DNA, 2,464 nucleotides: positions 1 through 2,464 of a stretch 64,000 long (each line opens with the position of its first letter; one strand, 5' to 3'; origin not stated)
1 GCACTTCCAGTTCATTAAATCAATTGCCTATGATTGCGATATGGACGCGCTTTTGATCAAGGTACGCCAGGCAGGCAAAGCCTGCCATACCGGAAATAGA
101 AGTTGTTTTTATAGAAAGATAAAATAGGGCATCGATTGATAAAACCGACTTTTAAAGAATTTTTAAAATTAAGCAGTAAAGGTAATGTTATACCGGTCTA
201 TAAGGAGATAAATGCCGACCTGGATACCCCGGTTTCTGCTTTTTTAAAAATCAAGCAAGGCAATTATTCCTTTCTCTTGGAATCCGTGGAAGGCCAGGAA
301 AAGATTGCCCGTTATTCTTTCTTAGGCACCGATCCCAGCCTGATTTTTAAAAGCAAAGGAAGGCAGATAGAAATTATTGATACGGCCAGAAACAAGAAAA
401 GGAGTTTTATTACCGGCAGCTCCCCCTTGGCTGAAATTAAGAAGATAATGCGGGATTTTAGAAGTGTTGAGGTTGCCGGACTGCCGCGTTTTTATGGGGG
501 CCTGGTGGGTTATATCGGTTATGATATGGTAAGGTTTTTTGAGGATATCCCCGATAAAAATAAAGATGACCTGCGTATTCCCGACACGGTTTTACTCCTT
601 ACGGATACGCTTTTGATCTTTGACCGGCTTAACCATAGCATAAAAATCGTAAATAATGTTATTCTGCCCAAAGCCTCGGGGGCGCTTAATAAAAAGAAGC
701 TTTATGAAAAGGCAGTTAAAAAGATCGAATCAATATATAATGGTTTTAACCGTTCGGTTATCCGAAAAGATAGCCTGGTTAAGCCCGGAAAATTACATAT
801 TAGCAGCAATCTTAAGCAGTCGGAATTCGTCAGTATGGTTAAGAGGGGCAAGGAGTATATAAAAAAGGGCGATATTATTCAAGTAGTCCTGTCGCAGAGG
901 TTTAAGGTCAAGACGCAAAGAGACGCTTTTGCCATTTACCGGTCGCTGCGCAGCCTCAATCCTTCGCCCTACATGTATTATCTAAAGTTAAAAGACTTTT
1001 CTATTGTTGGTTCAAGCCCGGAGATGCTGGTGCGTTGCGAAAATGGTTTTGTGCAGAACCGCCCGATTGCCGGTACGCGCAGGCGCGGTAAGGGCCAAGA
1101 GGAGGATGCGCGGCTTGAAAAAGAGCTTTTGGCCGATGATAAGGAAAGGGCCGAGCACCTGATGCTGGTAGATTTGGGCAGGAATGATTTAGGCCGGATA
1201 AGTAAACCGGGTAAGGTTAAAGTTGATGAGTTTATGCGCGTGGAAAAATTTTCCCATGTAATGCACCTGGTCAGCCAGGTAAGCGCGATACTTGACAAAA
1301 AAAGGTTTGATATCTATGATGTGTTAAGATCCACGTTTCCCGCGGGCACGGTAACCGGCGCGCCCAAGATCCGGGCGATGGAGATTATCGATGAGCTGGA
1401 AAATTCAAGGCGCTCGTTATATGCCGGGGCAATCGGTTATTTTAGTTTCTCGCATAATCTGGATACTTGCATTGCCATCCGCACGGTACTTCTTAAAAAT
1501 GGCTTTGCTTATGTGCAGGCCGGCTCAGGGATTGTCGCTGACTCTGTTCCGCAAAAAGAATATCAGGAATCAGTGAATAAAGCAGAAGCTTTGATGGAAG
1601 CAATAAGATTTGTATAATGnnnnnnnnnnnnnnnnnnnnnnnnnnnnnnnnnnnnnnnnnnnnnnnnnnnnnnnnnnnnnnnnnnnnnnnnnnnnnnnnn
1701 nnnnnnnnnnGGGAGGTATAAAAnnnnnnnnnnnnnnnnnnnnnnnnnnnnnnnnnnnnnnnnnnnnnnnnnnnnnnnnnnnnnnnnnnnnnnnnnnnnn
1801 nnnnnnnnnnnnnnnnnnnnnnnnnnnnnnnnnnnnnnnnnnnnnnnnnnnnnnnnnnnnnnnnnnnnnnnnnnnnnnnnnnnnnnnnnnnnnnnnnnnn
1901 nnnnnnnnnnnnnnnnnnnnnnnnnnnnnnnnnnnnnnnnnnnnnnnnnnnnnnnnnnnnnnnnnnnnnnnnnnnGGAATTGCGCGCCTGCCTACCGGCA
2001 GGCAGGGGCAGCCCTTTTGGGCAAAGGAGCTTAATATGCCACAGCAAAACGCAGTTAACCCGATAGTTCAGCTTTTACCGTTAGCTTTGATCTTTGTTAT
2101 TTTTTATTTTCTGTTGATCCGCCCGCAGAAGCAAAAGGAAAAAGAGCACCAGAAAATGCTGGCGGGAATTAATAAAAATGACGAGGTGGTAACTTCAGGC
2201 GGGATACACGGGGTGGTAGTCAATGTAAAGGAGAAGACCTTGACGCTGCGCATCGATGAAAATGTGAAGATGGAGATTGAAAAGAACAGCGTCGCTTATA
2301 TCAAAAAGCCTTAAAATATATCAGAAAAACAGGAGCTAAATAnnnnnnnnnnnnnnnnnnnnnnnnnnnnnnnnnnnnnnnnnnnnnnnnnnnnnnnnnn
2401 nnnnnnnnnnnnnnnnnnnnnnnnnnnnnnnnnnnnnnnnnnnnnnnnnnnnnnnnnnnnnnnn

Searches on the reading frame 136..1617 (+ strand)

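Call 12: search_protein_families(library=ncbifam, proteins=[window:136-1617:+])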
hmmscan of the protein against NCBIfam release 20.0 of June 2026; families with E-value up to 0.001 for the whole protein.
window:136-1617:+ (493 aa): 26 families (the best 25 are shown)
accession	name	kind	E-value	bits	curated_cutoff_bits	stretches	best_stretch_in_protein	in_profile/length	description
TIGR00564.1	trpE_most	equivalog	3.9e-173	576.6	517.7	1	28-490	2-454/455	anthranilate synthase component I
NF010086.0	PRK13571.1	equivalog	9.8e-162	539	693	1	4-491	9-498/510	anthranilate synthase component I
TIGR01820.1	TrpE-arch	equivalog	4.9e-145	484.2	512.05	1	32-490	1-448/449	anthranilate synthase component I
NF010087.0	PRK13572.1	equivalog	1.1e-110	370.3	580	1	28-491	7-432/435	anthranilate synthase component I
NF010079.0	PRK13564.1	equivalog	3.9e-109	365.8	471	1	93-491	119-512/521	anthranilate synthase component 1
NF010089.0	PRK13574.1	equivalog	2.9e-108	362.5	527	2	224-490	153-418/421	anthranilate synthase component I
NF004610.0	PRK05940.1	equivalog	1.7e-104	350.2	568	1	46-491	35-460/467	anthranilate synthase component I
TIGR01824.1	PabB-clade2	equivalog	9.7e-102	340.9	408.55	1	121-486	1-355/355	aminodeoxychorismate synthase, component I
TIGR00565.1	trpE_proteo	equivalog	2.5e-99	333.5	494.65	1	124-491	130-494/498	anthranilate synthase component I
NF006563.0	PRK09070.1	equivalog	1.9e-97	326.8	514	1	33-491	13-445/447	aminodeoxychorismate synthase component I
NF010082.0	PRK13567.1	equivalog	2e-90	303.8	576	1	21-488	4-465/468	anthranilate synthase component I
NF012009.0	PRK15465.1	equivalog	4.2e-88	295.8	622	1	36-488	22-449/453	aminodeoxychorismate synthase component 1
TIGR00553.1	pabB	equivalog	4.9e-88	295.4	328.4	1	204-485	52-328/329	aminodeoxychorismate synthase component I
NF010081.0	PRK13566.1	equivalog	2.4e-74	250.9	645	1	98-491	139-508/729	anthranilate synthase component I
NF005698.0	PRK07508.1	equivalog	1.2e-71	241.2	452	1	223-486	111-375/383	aminodeoxychorismate synthase component I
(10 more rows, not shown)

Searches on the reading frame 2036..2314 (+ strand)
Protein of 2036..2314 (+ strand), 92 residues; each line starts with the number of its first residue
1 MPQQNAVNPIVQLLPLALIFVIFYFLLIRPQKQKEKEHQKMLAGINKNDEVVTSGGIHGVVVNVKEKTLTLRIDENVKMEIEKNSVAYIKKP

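Call 12: search_protein_families(library=ncbifam, proteins=[window:2036-2314:+])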
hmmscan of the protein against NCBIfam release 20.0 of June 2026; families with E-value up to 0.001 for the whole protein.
window:2036-2314:+ (92 aa): 2 families
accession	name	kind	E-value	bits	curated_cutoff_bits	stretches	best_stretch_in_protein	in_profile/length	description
TIGR00739.1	yajC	equivalog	2.2e-27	94.9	44.2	1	10-89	3-82/84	preprotein translocase subunit YajC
NF005100.0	PRK06531.1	equivalog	2.7e-09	36.9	129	1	18-74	10-68/121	preprotein translocase subunit YajC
